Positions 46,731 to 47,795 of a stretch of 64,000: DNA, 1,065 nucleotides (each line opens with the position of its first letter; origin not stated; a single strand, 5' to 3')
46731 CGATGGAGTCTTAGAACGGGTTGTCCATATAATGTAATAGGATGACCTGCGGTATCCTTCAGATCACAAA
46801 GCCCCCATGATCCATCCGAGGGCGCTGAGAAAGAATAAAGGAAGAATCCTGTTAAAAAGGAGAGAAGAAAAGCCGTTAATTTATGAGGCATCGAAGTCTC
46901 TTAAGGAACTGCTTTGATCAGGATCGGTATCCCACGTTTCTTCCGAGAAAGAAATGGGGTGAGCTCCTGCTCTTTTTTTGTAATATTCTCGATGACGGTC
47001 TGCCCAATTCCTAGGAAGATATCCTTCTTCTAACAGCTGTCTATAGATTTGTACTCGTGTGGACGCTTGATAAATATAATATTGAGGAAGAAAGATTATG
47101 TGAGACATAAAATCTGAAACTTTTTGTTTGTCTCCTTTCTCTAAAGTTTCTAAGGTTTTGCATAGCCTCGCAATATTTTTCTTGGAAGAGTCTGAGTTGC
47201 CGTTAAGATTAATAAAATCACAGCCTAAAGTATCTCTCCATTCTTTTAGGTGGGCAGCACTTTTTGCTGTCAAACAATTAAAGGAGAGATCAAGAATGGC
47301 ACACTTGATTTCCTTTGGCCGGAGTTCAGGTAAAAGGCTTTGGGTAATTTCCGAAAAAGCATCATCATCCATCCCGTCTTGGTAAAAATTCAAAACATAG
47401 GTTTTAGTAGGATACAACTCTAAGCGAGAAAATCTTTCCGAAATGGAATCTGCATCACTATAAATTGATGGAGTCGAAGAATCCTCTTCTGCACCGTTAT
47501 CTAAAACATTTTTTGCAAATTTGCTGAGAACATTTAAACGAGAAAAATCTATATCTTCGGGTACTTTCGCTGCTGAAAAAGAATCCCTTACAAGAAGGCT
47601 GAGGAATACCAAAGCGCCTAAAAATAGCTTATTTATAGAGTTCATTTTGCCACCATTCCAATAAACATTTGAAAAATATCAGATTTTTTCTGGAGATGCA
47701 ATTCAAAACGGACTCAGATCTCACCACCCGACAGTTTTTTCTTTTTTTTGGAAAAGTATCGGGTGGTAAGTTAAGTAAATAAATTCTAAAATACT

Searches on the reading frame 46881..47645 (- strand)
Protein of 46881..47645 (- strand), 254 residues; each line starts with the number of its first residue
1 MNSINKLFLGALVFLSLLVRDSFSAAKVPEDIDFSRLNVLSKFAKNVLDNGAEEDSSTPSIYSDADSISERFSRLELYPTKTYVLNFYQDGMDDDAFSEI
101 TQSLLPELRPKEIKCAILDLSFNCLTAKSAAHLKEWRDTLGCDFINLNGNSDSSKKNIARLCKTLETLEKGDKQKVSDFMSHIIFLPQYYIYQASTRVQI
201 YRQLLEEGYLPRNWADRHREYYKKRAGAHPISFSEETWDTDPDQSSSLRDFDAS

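Call 8: search_protein_families(library=pfam, proteins=[window:46881-47645:-], max_evalue=0.001)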
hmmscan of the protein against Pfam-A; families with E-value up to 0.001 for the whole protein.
window:46881-47645:- (254 aa): 0 families

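Call 64: search_protein_families(library=pfam, proteins=[window:46881-47645:-], max_evalue=10)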
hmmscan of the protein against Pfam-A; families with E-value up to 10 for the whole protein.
window:46881-47645:- (254 aa): 1 family
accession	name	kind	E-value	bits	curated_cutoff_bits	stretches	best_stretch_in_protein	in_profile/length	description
PF10840.13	DUF2645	-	0.13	13.3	25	1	156-197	30-72/98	Protein of unknown function (DUF2645)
